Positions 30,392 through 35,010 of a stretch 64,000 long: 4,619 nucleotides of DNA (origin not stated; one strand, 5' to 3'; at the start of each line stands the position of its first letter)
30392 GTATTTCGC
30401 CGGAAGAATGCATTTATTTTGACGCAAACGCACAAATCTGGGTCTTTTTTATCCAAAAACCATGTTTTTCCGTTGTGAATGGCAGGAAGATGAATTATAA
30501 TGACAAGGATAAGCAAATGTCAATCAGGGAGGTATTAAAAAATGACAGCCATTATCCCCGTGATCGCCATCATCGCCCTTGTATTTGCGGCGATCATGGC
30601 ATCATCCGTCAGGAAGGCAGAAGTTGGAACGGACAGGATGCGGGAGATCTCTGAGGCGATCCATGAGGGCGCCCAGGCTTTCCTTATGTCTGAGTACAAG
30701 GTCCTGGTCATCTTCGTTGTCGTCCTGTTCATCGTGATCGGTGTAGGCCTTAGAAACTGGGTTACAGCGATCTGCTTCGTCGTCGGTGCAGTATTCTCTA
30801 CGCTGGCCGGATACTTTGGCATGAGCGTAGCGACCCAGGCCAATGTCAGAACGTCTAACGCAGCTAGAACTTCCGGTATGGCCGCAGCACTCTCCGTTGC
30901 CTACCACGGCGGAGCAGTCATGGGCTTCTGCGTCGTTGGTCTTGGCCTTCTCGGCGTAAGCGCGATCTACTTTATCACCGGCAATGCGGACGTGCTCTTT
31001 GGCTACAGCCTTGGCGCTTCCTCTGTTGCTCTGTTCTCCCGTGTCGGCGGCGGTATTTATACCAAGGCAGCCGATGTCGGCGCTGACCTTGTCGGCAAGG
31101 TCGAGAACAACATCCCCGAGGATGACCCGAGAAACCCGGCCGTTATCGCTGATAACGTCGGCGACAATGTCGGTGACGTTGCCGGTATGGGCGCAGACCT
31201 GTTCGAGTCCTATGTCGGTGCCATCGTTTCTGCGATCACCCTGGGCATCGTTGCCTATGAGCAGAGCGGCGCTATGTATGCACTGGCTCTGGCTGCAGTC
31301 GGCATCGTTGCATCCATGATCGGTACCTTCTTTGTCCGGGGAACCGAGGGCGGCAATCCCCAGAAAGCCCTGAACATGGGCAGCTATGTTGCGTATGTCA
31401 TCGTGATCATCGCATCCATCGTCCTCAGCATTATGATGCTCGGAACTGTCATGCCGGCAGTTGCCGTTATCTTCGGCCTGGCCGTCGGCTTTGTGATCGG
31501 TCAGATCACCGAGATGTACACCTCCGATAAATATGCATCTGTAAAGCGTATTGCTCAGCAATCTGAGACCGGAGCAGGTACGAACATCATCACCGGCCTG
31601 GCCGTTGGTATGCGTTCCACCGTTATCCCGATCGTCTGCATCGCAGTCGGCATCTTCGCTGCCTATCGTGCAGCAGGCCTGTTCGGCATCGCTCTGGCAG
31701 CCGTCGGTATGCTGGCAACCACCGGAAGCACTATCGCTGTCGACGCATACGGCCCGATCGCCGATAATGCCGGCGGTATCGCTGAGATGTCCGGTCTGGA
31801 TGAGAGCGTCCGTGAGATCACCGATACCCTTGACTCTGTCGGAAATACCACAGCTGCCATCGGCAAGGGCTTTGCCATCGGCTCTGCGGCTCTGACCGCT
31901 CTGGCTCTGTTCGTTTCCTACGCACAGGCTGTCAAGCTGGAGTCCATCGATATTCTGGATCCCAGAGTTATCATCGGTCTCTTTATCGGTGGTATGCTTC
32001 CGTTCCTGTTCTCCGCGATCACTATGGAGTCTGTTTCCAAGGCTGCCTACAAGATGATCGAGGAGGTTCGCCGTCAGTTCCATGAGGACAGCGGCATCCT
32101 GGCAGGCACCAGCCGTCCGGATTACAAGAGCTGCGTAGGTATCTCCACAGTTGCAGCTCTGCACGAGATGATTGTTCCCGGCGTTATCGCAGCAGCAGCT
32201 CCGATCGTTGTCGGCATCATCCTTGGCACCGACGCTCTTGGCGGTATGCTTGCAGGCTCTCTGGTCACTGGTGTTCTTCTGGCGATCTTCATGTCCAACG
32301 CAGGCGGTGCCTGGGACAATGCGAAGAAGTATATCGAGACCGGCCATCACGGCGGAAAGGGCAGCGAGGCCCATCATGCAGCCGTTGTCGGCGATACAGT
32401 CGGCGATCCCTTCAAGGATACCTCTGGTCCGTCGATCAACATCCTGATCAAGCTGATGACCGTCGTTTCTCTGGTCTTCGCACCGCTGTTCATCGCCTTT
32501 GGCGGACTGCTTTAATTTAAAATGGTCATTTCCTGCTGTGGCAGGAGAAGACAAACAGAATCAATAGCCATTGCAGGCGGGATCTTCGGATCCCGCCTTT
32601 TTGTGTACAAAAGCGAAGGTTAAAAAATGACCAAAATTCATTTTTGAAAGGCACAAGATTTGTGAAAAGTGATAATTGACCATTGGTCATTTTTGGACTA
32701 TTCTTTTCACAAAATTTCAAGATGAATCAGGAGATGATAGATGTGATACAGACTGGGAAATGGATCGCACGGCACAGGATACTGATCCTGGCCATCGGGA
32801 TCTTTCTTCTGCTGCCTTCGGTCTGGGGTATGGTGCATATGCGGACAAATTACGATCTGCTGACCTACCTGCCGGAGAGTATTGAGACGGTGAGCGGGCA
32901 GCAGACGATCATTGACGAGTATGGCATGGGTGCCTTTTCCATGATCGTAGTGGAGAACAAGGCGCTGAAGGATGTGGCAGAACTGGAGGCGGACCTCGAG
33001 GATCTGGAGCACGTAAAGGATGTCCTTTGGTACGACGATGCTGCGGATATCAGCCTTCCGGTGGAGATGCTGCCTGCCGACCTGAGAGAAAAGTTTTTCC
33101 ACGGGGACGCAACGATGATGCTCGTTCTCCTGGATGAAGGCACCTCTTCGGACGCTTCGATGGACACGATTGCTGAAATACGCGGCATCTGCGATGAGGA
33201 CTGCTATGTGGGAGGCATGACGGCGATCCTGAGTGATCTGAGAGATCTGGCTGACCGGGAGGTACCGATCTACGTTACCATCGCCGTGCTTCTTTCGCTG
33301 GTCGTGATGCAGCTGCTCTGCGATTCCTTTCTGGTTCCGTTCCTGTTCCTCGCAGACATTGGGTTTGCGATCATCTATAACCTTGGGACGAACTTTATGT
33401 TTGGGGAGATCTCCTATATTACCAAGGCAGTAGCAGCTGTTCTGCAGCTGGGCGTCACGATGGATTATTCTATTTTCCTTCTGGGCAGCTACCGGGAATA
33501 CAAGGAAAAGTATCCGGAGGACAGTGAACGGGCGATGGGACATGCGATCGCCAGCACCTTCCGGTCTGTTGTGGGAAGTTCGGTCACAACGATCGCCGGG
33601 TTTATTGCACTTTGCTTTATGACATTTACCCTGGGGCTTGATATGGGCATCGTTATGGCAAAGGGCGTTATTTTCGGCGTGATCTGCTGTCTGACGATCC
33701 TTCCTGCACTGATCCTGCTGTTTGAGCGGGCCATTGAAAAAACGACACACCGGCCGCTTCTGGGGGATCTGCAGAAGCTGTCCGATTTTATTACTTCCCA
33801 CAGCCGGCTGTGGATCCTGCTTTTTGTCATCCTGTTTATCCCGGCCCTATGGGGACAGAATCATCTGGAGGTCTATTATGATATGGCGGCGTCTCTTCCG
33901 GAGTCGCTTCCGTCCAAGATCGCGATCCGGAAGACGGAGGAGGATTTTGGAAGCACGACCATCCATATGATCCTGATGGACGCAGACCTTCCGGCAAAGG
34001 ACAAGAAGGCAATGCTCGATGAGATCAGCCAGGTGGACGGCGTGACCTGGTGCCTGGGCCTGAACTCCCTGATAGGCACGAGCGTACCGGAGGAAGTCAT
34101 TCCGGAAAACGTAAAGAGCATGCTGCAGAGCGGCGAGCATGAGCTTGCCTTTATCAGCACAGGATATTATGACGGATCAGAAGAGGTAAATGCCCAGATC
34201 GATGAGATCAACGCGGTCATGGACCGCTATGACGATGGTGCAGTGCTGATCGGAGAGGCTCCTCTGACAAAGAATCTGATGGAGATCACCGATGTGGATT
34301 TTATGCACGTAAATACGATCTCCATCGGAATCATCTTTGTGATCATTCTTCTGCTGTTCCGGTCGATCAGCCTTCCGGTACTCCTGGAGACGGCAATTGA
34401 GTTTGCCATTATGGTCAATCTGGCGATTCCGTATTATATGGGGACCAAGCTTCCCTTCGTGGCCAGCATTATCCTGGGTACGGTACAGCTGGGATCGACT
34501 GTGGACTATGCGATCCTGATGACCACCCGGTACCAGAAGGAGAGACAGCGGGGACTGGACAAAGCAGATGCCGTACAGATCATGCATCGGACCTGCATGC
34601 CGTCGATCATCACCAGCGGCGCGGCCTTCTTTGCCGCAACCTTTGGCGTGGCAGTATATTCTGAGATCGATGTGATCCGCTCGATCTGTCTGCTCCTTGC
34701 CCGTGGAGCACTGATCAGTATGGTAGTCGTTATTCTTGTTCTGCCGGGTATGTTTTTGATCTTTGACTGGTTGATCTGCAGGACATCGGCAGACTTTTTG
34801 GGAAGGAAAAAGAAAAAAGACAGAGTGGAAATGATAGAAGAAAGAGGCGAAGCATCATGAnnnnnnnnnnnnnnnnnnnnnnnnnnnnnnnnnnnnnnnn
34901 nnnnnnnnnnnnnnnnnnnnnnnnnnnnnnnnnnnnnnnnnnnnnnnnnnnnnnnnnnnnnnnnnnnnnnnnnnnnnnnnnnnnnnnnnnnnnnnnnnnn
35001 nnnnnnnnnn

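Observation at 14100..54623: R1: a ~90-nt nested-hairpin repeat (3 full copies and a fragment) with covariation at three stem levels, at convergent gene ends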

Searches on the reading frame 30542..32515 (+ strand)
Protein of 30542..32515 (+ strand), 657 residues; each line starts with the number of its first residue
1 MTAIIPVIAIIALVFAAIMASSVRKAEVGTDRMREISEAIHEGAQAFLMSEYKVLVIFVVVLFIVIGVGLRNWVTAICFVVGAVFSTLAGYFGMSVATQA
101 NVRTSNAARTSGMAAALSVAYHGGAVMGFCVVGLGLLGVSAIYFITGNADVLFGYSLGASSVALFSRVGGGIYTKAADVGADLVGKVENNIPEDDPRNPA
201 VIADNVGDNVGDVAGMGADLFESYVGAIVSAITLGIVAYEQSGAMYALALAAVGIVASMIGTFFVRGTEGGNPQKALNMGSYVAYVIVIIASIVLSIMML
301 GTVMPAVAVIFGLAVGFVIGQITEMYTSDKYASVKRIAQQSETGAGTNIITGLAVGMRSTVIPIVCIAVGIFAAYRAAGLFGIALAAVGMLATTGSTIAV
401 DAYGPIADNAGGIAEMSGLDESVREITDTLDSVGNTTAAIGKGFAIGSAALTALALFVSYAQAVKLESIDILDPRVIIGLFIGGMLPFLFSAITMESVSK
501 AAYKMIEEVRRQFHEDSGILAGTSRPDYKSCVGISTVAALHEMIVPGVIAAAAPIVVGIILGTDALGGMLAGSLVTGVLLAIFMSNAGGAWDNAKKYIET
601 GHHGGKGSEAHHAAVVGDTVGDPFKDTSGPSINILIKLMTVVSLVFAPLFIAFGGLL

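Call 84: search_protein_families(library=pfam, proteins=[window:30542-32515:+], max_evalue=0.00001)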
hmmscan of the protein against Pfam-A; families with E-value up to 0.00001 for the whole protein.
window:30542-32515:+ (657 aa): 1 family
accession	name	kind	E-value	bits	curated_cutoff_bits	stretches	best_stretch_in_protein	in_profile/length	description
PF03030.21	H_PPase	-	6.9e-278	924.1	29.7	1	10-646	1-645/645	Inorganic H+ pyrophosphatase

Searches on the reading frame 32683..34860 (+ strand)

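Call 84: search_protein_families(library=pfam, proteins=[window:32683-34860:+], max_evalue=0.00001)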
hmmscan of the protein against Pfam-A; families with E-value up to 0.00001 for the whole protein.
window:32683-34860:+ (725 aa): 1 family
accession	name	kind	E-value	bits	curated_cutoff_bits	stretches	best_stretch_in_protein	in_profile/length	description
PF03176.21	MMPL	-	2.7e-54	184.8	20.5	2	92-350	48-305/333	MMPL family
